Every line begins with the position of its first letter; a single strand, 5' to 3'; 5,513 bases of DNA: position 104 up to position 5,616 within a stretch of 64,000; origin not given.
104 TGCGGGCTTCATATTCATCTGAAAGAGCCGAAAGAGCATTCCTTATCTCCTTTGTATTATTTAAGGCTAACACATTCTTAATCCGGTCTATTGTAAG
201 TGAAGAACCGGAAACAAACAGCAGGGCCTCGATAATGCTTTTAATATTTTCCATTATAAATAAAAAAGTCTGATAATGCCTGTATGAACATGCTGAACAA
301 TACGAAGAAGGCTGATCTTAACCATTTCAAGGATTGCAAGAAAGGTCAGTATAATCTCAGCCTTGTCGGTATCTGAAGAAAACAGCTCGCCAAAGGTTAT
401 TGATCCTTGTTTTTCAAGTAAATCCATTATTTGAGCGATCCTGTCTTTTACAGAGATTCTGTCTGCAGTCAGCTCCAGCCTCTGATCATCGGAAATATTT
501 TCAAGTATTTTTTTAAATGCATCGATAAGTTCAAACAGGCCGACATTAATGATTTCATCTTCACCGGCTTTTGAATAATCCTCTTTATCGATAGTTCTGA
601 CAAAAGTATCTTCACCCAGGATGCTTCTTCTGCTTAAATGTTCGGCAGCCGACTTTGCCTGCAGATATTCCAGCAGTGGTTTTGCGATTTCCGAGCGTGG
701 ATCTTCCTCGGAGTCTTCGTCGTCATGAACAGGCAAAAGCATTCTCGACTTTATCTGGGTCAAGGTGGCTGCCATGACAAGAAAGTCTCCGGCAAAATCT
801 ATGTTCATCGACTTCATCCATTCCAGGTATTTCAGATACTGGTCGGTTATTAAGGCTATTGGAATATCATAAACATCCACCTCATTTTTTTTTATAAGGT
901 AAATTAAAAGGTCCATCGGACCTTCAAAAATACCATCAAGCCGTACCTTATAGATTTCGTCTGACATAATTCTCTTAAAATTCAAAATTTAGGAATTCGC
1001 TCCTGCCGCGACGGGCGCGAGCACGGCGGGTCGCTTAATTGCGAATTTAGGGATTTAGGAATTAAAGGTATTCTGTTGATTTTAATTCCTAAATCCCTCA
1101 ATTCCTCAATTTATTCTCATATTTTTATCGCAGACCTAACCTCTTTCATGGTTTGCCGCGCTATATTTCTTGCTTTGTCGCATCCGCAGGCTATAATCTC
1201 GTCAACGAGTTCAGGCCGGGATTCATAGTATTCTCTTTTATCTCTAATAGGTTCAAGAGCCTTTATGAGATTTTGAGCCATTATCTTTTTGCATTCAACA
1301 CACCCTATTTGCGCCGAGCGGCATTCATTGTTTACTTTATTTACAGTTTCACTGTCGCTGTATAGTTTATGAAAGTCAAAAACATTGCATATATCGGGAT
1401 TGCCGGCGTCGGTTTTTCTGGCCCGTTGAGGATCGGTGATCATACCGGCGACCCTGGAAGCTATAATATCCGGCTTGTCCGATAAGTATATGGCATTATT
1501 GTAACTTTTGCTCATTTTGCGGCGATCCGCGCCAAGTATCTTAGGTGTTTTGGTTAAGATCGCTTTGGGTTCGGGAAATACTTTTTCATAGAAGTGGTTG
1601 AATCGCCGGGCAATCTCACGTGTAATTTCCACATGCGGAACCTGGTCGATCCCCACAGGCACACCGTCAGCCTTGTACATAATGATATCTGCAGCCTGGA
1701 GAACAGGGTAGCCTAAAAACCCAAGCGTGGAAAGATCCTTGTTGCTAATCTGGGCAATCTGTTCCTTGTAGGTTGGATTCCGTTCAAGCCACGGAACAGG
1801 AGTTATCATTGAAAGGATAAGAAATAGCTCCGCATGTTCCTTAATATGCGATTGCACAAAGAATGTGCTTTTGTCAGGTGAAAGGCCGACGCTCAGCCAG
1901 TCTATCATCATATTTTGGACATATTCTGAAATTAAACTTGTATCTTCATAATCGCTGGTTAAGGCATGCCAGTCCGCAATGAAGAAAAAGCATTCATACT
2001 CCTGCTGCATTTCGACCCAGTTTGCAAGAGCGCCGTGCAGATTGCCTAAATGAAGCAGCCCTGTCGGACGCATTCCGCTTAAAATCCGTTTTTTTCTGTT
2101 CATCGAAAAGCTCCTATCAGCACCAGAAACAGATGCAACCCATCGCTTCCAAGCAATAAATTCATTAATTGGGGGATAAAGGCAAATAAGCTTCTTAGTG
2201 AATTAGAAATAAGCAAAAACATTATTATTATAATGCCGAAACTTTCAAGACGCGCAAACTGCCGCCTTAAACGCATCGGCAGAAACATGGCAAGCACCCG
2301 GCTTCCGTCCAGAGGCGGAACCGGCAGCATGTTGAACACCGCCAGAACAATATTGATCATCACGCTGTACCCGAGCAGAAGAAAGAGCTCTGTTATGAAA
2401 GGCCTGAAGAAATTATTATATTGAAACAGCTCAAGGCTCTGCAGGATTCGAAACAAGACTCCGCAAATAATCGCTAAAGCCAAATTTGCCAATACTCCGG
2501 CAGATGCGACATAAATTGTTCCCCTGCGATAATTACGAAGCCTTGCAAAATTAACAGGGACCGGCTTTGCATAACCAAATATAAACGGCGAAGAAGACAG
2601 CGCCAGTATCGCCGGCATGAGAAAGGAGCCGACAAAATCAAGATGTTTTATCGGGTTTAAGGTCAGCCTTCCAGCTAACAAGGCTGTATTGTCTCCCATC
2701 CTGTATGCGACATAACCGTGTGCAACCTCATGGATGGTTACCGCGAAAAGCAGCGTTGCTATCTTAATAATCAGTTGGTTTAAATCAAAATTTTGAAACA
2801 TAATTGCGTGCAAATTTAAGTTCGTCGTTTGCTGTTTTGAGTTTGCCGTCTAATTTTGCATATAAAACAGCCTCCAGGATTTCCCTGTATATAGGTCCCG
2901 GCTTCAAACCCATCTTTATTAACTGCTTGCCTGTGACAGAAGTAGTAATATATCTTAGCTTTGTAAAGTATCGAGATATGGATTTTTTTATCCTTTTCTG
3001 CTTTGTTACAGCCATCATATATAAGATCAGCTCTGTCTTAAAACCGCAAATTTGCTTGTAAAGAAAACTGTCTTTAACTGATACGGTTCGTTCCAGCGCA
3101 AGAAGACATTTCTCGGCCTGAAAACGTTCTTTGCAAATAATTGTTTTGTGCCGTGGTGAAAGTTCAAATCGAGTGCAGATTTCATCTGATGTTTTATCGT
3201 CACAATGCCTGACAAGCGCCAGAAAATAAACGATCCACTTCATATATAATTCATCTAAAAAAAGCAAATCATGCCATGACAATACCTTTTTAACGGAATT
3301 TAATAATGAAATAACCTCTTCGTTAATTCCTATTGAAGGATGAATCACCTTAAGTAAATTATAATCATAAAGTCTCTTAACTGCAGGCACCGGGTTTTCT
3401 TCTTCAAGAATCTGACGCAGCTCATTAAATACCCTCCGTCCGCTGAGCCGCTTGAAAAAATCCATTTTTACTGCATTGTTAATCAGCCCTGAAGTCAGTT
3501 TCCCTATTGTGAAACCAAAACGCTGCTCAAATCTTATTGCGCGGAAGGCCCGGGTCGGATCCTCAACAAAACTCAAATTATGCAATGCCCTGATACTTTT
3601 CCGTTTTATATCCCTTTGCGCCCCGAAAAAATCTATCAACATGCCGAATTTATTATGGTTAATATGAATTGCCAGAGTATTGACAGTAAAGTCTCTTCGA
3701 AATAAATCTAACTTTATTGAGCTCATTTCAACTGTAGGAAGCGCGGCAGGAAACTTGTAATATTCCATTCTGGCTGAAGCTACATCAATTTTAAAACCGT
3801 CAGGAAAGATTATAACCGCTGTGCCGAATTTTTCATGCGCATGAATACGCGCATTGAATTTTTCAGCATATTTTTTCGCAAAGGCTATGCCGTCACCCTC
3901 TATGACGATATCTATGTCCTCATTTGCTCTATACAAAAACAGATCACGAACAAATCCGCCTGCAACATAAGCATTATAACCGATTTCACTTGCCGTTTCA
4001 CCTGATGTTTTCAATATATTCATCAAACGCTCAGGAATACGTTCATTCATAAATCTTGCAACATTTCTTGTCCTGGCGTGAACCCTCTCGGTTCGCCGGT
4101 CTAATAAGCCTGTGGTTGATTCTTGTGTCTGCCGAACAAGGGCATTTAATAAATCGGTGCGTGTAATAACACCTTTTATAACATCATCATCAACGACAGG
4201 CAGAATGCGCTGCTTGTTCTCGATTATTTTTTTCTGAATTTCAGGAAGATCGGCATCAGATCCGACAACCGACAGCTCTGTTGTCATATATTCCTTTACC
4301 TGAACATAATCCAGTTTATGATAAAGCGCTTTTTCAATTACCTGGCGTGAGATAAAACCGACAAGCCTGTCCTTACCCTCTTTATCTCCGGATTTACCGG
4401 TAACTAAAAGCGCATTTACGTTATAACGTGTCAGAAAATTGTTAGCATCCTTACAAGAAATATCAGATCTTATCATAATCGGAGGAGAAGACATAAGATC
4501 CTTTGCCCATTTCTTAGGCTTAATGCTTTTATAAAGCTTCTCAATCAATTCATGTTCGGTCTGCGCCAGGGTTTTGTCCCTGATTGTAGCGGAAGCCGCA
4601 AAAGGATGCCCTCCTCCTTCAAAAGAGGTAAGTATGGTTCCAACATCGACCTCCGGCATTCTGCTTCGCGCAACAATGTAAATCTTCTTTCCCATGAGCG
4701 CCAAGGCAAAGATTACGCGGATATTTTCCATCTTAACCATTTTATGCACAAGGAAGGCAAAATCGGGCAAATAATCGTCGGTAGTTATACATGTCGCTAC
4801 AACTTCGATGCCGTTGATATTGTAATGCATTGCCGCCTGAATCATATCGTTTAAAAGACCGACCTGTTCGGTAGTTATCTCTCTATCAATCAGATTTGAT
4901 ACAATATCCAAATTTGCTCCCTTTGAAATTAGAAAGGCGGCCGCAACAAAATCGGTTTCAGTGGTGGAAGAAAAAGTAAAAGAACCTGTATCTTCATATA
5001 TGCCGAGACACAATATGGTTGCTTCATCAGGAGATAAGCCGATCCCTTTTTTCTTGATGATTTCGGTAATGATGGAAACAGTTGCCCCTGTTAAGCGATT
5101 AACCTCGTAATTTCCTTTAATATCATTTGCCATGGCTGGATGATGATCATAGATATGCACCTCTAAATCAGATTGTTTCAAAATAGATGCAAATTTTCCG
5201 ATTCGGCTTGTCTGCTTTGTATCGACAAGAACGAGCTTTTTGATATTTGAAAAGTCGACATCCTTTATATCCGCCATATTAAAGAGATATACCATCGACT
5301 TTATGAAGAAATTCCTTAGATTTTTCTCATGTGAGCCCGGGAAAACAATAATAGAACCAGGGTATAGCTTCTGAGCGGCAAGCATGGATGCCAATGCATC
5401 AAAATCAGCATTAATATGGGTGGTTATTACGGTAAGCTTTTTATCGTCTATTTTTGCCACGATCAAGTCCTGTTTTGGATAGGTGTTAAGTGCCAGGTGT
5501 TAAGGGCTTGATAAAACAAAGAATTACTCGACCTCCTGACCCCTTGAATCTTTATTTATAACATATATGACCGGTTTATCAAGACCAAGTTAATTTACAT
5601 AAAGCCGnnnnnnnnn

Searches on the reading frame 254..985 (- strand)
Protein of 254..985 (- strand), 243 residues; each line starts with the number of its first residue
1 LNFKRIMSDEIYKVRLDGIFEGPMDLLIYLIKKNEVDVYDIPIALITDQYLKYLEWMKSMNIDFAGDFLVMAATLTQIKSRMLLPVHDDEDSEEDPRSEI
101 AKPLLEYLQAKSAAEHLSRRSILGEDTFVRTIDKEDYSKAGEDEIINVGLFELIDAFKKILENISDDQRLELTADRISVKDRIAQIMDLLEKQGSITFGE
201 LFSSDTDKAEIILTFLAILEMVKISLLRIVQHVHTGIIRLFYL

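Call 39: search_protein_families(library=pfam, proteins=[window:254-985:-], max_evalue=0.00001)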
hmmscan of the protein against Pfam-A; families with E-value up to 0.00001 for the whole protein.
window:254-985:- (243 aa): 1 family
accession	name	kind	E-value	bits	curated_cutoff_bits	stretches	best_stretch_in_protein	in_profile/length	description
PF02616.19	SMC_ScpA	-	1.4e-31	110.8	24.6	1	30-232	1-221/232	Segregation and condensation protein ScpA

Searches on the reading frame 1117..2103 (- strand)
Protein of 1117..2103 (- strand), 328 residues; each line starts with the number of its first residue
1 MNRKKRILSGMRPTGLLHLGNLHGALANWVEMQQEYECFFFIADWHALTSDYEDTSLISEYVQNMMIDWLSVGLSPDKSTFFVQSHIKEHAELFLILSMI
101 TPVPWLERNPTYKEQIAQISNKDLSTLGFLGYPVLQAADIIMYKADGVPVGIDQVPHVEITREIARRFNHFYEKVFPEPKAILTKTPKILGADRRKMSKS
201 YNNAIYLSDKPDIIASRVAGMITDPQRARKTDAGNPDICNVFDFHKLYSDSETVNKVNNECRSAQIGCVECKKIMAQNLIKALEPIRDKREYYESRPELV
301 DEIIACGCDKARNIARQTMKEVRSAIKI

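Call 39: search_protein_families(library=pfam, proteins=[window:1117-2103:-], max_evalue=0.00001)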
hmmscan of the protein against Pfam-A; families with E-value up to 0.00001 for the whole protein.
window:1117-2103:- (328 aa): 1 family
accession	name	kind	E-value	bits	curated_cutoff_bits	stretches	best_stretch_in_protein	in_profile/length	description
PF00579.31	tRNA-synt_1b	-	1.6e-64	218.5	21.1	1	2-283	3-291/292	tRNA synthetases class I (W and Y)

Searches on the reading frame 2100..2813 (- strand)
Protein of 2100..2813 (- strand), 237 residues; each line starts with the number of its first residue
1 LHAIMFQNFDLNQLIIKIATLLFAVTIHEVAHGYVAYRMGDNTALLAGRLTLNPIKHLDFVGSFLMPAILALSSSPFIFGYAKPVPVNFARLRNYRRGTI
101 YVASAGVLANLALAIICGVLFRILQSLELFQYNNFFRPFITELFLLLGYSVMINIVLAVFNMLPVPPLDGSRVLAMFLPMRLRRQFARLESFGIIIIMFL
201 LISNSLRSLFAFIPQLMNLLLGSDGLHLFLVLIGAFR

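Call 39: search_protein_families(library=pfam, proteins=[window:2100-2813:-], max_evalue=0.00001)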
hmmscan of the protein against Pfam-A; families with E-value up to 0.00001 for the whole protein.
window:2100-2813:- (237 aa): 1 family
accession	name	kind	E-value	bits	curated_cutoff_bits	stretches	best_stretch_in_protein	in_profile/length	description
PF02163.28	Peptidase_M50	-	1.3e-12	48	27.2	1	18-201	3-218/221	Peptidase family M50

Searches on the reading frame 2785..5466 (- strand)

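Call 39: search_protein_families(library=pfam, proteins=[window:2785-5466:-], max_evalue=0.00001)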
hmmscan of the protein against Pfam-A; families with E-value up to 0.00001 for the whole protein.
window:2785-5466:- (893 aa): 5 families
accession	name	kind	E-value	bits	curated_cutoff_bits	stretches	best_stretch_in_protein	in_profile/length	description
PF01743.26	PolyA_pol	-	1e-24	87.7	23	1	499-626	1-126/126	Poly A polymerase head domain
PF00571.33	CBS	-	2.5e-19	69.8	24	2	390-444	1-56/57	CBS domain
PF01368.27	DHH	-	4.5e-10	40.3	28.1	1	13-156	3-125/125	DHH family, N-terminal domain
PF12627.12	PolyA_pol_RNAbd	-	1.3e-07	31.7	22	1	670-712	18-60/64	Probable RNA and SrmB- binding site of polymerase A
PF02272.25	DHHA1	-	3.6e-06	27.8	25.9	0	240-311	22-96/102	DHHA1 domain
